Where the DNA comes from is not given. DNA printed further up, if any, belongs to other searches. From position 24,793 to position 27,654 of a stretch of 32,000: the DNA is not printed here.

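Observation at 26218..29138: In-frame ~1.46-kb tandem duplication spanning the bamA barrel, the bamA-skp spacer and the skp leader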

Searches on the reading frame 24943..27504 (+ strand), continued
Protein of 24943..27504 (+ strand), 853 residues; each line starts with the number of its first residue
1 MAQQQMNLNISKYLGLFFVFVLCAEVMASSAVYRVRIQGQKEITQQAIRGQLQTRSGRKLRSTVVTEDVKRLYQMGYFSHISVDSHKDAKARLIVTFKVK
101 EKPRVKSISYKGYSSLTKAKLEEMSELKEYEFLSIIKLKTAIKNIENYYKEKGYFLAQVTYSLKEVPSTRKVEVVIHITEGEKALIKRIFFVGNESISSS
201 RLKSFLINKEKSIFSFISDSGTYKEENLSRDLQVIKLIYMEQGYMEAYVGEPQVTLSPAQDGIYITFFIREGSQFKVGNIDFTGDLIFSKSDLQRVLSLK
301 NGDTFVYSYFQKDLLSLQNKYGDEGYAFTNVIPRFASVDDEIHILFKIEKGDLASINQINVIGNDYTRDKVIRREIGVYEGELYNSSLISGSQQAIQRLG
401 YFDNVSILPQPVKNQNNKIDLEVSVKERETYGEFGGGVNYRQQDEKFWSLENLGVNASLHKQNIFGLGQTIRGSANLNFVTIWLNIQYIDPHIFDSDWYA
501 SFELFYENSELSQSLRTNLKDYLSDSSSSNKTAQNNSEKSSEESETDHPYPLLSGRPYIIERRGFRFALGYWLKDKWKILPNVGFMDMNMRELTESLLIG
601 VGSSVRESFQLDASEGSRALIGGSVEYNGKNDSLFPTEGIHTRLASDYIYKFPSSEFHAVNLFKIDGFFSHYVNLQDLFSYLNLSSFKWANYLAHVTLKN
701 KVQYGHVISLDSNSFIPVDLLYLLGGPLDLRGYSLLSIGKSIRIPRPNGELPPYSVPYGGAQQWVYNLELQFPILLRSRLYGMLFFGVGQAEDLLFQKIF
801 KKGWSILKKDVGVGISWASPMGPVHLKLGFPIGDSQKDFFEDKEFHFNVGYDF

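Call 23: find_homologous_proteins(query=A1, max_evalue=0.00001)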
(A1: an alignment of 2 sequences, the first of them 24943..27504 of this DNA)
Query A1 (2 sequences) (853 aa, profile of the alignment): 1430 proteins with E <= 0.00001 among 8000 candidates; the best 120 are listed.
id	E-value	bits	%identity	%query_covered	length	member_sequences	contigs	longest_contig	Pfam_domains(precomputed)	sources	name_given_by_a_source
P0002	0.0e+0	1729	65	99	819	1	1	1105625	PF08479.17,PF08478.16,PF07244.21,PF01103.30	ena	-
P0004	0.0e+0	1484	72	100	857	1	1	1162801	PF08479.17,PF07244.21,PF01103.30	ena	-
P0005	0.0e+0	1460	65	97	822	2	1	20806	PF08479.17,PF07244.21,PF01103.30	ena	-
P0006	0.0e+0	1360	66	100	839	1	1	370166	PF08479.17,PF08478.16,PF07244.21,PF01103.30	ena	-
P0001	8.4e-250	850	89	50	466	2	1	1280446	PF01103.30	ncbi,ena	-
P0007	1.8e-249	849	46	99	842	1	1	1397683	PF08479.17,PF07244.21,PF01103.30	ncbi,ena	-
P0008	2.0e-247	842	47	99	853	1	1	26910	PF08479.17,PF07244.21,PF01103.30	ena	-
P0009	1.3e-244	833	46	98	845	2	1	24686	PF08479.17,PF07244.21,PF01103.30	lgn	-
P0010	3.5e-244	831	46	99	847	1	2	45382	PF08479.17,PF07244.21,PF01103.30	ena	-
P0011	5.2e-244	831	45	98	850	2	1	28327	PF08479.17,PF08478.16,PF07244.21,PF01103.30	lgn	-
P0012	1.0e-242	826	46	98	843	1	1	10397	PF08479.17,PF08478.16,PF07244.21,PF01103.30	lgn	-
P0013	2.0e-242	825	46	97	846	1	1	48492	PF08479.17,PF07244.21,PF01103.30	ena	-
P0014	2.9e-242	825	46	98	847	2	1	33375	PF08479.17,PF07244.21,PF01103.30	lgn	-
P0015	1.9e-240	819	45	99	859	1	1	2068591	PF08479.17,PF07244.21,PF01103.30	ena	-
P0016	5.0e-240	817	45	98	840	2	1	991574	PF08479.17,PF07244.21,PF01103.30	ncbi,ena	-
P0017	3.5e-239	815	44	99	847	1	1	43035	PF08479.17,PF07244.21,PF01103.30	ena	-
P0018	1.9e-235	802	44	96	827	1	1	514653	PF08479.17,PF08478.16,PF07244.21,PF01103.30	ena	-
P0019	8.0e-209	714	40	99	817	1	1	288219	PF08479.17,PF07244.21,PF01103.30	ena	-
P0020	9.6e-199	681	39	99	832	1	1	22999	PF08479.17,PF08478.16,PF07244.21,PF01103.30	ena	-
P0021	1.0e-196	674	40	98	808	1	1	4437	PF08479.17,PF08478.16,PF25282.1,PF07244.21,PF01103.30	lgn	-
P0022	5.2e-190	652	39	98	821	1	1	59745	PF08479.17,PF07244.21,PF01103.30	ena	-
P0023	1.1e-185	638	42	85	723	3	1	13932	PF07244.21,PF01103.30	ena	-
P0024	1.9e-150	521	33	98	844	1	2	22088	PF08479.17,PF07244.21,PF01103.30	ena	-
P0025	2.1e-148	514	33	99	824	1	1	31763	PF08478.16,PF07244.21,PF01103.30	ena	-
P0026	4.7e-148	513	33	98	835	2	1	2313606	PF08479.17,PF07244.21,PF01103.30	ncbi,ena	-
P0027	3.4e-147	510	34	98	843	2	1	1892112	PF08479.17,PF07244.21,PF01103.30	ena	-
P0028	1.2e-145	505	33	96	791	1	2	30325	PF08479.17,PF08478.16,PF07244.21,PF01103.30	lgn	-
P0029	2.2e-145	504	32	99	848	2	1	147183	PF08479.17,PF07244.21,PF01103.30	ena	-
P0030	4.4e-144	500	34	98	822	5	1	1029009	PF08479.17,PF07244.21,PF01103.30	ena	-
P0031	1.1e-143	499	34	98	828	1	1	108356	PF08479.17,PF07244.21,PF01103.30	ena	-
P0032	1.5e-143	498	33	98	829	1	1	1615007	PF08479.17,PF07244.21,PF01103.30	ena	-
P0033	4.9e-143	496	34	97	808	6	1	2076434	PF08479.17,PF07244.21,PF01103.30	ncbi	-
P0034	1.4e-142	495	32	99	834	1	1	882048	PF08479.17,PF07244.21,PF01103.30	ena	-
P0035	5.2e-142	493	34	97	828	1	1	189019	PF08479.17,PF07244.21,PF01103.30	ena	-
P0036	5.7e-142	493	34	98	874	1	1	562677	PF08479.17,PF07244.21,PF01103.30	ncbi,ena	-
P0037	1.8e-141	491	32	99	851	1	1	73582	PF08479.17,PF07244.21,PF01103.30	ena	-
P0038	2.9e-141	491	32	98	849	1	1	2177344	PF08479.17,PF08478.16,PF07244.21,PF01103.30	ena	-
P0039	4.0e-141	490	33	98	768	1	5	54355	PF08479.17,PF08478.16,PF07244.21,PF01103.30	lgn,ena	-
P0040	6.0e-141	490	34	99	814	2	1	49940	PF08479.17,PF07244.21,PF01103.30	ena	-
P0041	6.1e-141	490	33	97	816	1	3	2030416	PF08478.16,PF07244.21,PF01103.30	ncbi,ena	-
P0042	2.3e-138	481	32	98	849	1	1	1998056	PF08479.17,PF08478.16,PF07244.21,PF01103.30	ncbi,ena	-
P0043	3.6e-138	480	34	98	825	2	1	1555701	PF08479.17,PF08478.16,PF25282.1,PF07244.21,PF01103.30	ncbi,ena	-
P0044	6.7e-138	479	32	99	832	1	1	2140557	PF08479.17,PF08478.16,PF07244.21,PF01103.30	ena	-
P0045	7.5e-138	479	33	91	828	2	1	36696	PF08479.17,PF25282.1,PF07244.21,PF01103.30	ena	-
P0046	8.3e-138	479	34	97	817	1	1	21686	PF08479.17,PF07244.21,PF01103.30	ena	-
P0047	1.4e-137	478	33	96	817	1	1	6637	PF25282.1,PF07244.21,PF01103.30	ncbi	-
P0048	1.9e-137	478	33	98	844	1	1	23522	PF08479.17,PF08478.16,PF07244.21,PF01103.30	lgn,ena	-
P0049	3.6e-137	477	32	98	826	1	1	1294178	PF07244.21,PF01103.30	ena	-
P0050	4.6e-137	477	33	99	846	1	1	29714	PF08479.17,PF07244.21,PF01103.30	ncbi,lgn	-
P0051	4.9e-137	477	33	97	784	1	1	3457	PF08479.17,PF08478.16,PF25282.1,PF07244.21,PF01103.30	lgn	-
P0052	6.1e-137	476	33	99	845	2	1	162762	PF08479.17,PF07244.21,PF01103.30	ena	-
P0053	7.2e-137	476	33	98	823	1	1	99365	PF08479.17,PF08478.16,PF07244.21,PF01103.30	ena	-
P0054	1.7e-136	475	33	97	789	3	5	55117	PF08479.17,PF07244.21,PF01103.30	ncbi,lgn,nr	ncbi:MAG: outer membrane protein assembly factor BamA [Bdellovibrionales bacterium]|nr:outer membran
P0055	1.8e-136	475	33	96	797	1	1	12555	PF08479.17,PF08478.16,PF07244.21,PF01103.30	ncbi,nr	ncbi:MAG: outer membrane protein assembly factor BamA [Bdellovibrio sp.]|nr:MAG: outer membrane prot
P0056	9.9e-136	472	32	96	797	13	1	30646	PF08479.17,PF08478.16,PF07244.21,PF01103.30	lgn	-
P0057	1.3e-135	472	32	99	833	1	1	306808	PF08479.17,PF08478.16,PF07244.21,PF01103.30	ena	-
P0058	2.1e-135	471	32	97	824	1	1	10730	PF08479.17,PF07244.21,PF01103.30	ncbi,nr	ncbi:MAG TPA: outer membrane protein assembly factor BamA [Bdellovibrionales bacterium]|nr:outer mem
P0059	3.1e-135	471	32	100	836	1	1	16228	PF08479.17,PF08478.16,PF07244.21,PF01103.30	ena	-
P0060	2.3e-134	468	31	97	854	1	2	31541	PF08479.17,PF07244.21,PF01103.30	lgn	-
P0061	1.2e-133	465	32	100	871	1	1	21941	PF08479.17,PF07244.21,PF01103.30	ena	-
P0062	2.4e-133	464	32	96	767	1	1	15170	PF08479.17,PF07244.21,PF01103.30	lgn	-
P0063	4.1e-133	464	32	96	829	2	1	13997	PF07244.21,PF01103.30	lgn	-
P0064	7.2e-133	463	32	97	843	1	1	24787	PF08479.17,PF07244.21,PF01103.30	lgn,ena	-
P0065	4.1e-132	460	31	97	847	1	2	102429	PF08479.17,PF08478.16,PF07244.21,PF01103.30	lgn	-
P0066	6.6e-132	460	31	98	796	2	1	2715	PF08479.17,PF25282.1,PF07244.21,PF01103.30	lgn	-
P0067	1.0e-131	459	32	97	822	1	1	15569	PF08479.17,PF08478.16,PF07244.21,PF01103.30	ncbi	-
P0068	1.0e-131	459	31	97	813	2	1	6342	PF07244.21,PF01103.30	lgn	-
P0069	3.6e-131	457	31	97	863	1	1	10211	PF08479.17,PF08478.16,PF07244.21,PF01103.30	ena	-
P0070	3.8e-131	457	32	97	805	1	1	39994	PF07244.21,PF01103.30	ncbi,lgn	-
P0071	1.4e-130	455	31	98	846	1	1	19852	PF08479.17,PF07244.21,PF01103.30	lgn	-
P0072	2.2e-130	455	31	98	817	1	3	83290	PF07244.21,PF01103.30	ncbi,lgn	-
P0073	3.8e-130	454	32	94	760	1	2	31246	PF08478.16,PF07244.21,PF01103.30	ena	-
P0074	4.1e-130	454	31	98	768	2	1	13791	PF08479.17,PF25282.1,PF07244.21,PF01103.30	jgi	jgi:outer membrane protein insertion porin family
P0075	4.9e-130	453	32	97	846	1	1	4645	PF08479.17,PF07244.21,PF01103.30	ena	-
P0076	5.4e-130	453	31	95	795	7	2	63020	PF08479.17,PF07244.21,PF01103.30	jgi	jgi:outer membrane protein insertion porin family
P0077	6.0e-130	453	32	94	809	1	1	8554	PF08479.17,PF08478.16,PF07244.21,PF01103.30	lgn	-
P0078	7.9e-130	453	31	98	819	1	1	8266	PF25282.1,PF07244.21,PF01103.30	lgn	-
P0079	8.1e-130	453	31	98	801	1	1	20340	PF08479.17,PF25282.1,PF07244.21,PF01103.30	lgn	-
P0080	1.4e-129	452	31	97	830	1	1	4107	PF08479.17,PF08478.16,PF07244.21,PF01103.30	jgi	jgi:outer membrane protein insertion porin family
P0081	1.6e-129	452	31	98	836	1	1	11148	PF08479.17,PF07244.21,PF01103.30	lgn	-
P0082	3.0e-129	451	32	98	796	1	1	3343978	PF08479.17,PF08478.16,PF07244.21,PF01103.30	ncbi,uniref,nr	ncbi:outer membrane protein assembly factor BamA [Bdellovibrio bacteriovorus]|uniref:outer membrane 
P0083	3.4e-129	451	31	97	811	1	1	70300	PF08479.17,PF08478.16,PF07244.21,PF01103.30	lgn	-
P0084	4.1e-129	450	32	96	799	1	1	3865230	PF08479.17,PF08478.16,PF25282.1,PF07244.21,PF01103.30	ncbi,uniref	ncbi:outer membrane protein assembly factor BamA [Bdellovibrio bacteriovorus]|uniref:outer membrane 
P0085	4.9e-129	450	32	97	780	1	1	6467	PF07244.21,PF01103.30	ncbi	-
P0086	5.5e-129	450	30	99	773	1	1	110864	PF08479.17,PF07244.21,PF01103.30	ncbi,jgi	jgi:outer membrane protein insertion porin family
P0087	7.4e-129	450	32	97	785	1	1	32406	PF08479.17,PF07244.21,PF01103.30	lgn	-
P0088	8.1e-129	449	32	96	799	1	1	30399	PF08479.17,PF08478.16,PF25282.1,PF07244.21,PF01103.30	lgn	-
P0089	9.6e-129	449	32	96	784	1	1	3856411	PF08479.17,PF08478.16,PF25282.1,PF07244.21,PF01103.30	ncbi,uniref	ncbi:outer membrane protein assembly factor BamA [Bdellovibrio bacteriovorus]|uniref:outer membrane 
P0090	9.9e-129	449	32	96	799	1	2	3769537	PF08479.17,PF08478.16,PF25282.1,PF07244.21,PF01103.30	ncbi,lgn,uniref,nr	ncbi:outer membrane protein assembly factor BamA [Bdellovibrio bacteriovorus]|uniref:Outer membrane 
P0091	2.1e-128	448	32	98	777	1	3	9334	PF07244.21,PF01103.30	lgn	-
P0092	4.5e-128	447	32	94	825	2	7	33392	PF08478.16,PF07244.21,PF01103.30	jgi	-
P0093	6.4e-128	446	31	97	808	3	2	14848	PF08479.17,PF25282.1,PF07244.21,PF01103.30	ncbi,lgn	-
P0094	6.4e-128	446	31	96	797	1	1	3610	PF08479.17,PF08478.16,PF07244.21,PF01103.30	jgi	jgi:outer membrane protein insertion porin family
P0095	9.0e-128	446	32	97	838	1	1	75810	PF25282.1,PF07244.21,PF01103.30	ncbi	-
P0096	9.9e-128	446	32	96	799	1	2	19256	PF08479.17,PF07244.21,PF01103.30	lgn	-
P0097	1.2e-127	446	31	99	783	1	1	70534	PF08479.17,PF25282.1,PF07244.21,PF01103.30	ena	-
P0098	1.4e-127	445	32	96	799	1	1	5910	PF08479.17,PF07244.21,PF01103.30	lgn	-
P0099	2.3e-127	445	32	96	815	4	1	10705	PF07244.21,PF01103.30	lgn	-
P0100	3.2e-127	444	31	97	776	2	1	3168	PF08479.17,PF08478.16,PF07244.21,PF01103.30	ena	-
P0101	3.4e-127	444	31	95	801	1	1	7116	PF08478.16,PF07244.21,PF01103.30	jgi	jgi:outer membrane protein insertion porin family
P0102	8.3e-127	443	33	96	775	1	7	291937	PF08479.17,PF08478.16,PF25282.1,PF07244.21,PF01103.30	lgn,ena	-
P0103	1.9e-126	442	30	96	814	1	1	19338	PF08479.17,PF08478.16,PF07244.21,PF01103.30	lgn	-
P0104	3.6e-126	441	31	97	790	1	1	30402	PF08479.17,PF08478.16,PF25282.1,PF07244.21,PF01103.30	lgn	-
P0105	7.3e-126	440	31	97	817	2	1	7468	PF08478.16,PF25282.1,PF07244.21,PF01103.30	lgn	-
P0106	7.9e-126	440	30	97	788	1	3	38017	PF08479.17,PF07244.21,PF01103.30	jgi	jgi:outer membrane protein insertion porin family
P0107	8.3e-126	439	30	97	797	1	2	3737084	PF08479.17,PF08478.16,PF07244.21,PF01103.30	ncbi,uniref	ncbi:outer membrane protein assembly factor BamA [Bdellovibrio bacteriovorus]|uniref:outer membrane 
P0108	8.9e-126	439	31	97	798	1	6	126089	PF08479.17,PF08478.16,PF25282.1,PF07244.21,PF01103.30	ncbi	ncbi:MAG: outer membrane protein assembly factor BamA [Bdellovibrio sp.]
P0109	1.1e-125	439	32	94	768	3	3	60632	PF07244.21,PF01103.30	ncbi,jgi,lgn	-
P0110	2.2e-125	438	32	96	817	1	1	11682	PF08479.17,PF08478.16,PF07244.21,PF01103.30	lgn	-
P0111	3.3e-125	437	32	96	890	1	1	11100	PF08479.17,PF25282.1,PF07244.21,PF01103.30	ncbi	-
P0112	3.7e-125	437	31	94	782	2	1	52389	PF07244.21,PF01103.30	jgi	-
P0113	6.1e-125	437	30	96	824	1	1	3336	PF08479.17,PF08478.16,PF07244.21,PF01103.30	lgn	-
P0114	9.4e-125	436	31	97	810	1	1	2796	PF08479.17,PF08478.16,PF25282.1,PF07244.21,PF01103.30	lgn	-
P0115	1.4e-124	435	31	96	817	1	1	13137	PF07244.21,PF01103.30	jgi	-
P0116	1.5e-124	435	31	96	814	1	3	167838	PF07244.21,PF01103.30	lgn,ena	-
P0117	2.6e-124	435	31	97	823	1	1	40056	PF07244.21,PF01103.30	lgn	-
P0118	2.8e-124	434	31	97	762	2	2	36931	PF08479.17,PF08478.16,PF25282.1,PF07244.21,PF01103.30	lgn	-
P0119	3.0e-124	434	30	97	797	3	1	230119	PF08479.17,PF08478.16,PF25282.1,PF07244.21,PF01103.30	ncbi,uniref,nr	ncbi:outer membrane protein assembly factor BamA [Bdellovibrio bacteriovorus]|uniref:Outer membrane 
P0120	3.0e-124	434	30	96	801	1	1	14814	PF07244.21,PF01103.30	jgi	jgi:outer membrane protein insertion porin family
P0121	4.8e-124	434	31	96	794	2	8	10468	PF08479.17,PF25282.1,PF07244.21,PF01103.30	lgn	-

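Call 24: find_encoding_contigs(protein=P0004, flank=5000, max_places=3)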
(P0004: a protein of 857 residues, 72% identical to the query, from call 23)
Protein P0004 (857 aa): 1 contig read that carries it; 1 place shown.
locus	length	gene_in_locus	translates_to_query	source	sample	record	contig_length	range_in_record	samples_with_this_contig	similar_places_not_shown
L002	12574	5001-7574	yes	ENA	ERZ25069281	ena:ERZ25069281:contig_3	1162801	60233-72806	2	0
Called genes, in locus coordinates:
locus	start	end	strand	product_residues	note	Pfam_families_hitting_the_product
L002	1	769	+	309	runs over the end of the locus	PF00005:ABC_tran, PF13304:AAA_21 (weak), PF13732:DrrA1-3_C (weak)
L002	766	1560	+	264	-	PF01061:ABC2_membrane (weak), PF12679:ABC2_membrane_2, PF12730:ABC2_membrane_4, PF12698:ABC2_membrane_3 (weak)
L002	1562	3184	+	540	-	PF09822:ABC_transp_aux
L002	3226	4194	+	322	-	-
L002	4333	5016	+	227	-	PF00005:ABC_tran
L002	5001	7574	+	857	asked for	PF07244:POTRA, PF08479:POTRA_2 (faint), PF07244:POTRA, PF01103:Omp85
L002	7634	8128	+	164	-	PF03938:OmpH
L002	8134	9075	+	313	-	PF06574:FAD_syn, PF01687:Flavokinase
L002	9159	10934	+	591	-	PF05157:MshEN, PF00437:T2SSE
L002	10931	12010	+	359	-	PF00437:T2SSE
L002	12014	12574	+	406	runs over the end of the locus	PF28597:T2SSF_N, PF00482:T2SSF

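Call 25: find_encoding_contigs(protein=P0006, flank=5000, max_places=3)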
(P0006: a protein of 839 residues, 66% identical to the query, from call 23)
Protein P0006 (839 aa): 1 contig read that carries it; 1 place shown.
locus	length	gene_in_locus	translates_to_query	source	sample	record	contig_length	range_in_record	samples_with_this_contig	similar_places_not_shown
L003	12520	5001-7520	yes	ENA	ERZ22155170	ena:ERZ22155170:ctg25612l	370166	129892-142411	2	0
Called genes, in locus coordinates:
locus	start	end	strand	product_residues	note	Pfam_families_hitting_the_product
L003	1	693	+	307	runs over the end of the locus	PF02367:TsaE (faint), PF00005:ABC_tran, PF13304:AAA_21 (weak), PF13732:DrrA1-3_C (weak)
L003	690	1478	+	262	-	PF01061:ABC2_membrane, PF12679:ABC2_membrane_2, PF12730:ABC2_membrane_4 (weak)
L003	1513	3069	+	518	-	PF23357:DUF7088, PF09822:ABC_transp_aux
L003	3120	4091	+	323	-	-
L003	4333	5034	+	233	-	PF00005:ABC_tran, PF13304:AAA_21 (faint)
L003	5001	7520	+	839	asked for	PF07244:POTRA, PF08478:POTRA_1 (faint), PF07244:POTRA, PF08479:POTRA_2 (weak), PF07244:POTRA, PF01103:Omp85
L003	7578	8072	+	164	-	PF03938:OmpH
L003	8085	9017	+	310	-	PF06574:FAD_syn, PF01687:Flavokinase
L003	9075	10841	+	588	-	PF05157:MshEN, PF00437:T2SSE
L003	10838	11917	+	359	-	PF00437:T2SSE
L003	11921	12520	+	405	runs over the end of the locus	PF28597:T2SSF_N, PF00482:T2SSF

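Call 26: find_encoding_contigs(protein=P0005, flank=5000, max_places=3)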
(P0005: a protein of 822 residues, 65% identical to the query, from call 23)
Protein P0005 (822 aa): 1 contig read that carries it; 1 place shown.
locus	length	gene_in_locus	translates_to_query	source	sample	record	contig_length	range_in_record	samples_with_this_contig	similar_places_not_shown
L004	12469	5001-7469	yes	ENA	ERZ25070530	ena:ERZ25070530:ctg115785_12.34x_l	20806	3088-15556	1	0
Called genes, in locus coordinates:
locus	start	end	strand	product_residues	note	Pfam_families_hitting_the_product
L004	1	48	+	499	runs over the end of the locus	PF01464:SLT, PF01476:LysM, PF23473:LysM3_LYK4_5 (faint), PF01476:LysM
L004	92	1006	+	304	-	PF00005:ABC_tran, PF13304:AAA_21 (weak)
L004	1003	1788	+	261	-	PF01061:ABC2_membrane (weak), PF12679:ABC2_membrane_2, PF12730:ABC2_membrane_4, PF12698:ABC2_membrane_3 (weak)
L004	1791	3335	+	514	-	PF23357:DUF7088 (weak), PF09822:ABC_transp_aux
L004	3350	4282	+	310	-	-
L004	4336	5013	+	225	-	PF00005:ABC_tran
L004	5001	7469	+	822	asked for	PF07244:POTRA, PF08479:POTRA_2 (weak), PF07244:POTRA, PF01103:Omp85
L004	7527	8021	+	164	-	PF03938:OmpH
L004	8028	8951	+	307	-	PF06574:FAD_syn, PF01687:Flavokinase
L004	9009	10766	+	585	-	PF05157:MshEN, PF00437:T2SSE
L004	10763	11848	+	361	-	PF00437:T2SSE, PF13191:AAA_16 (weak)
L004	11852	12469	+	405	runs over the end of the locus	PF28597:T2SSF_N (weak), PF00482:T2SSF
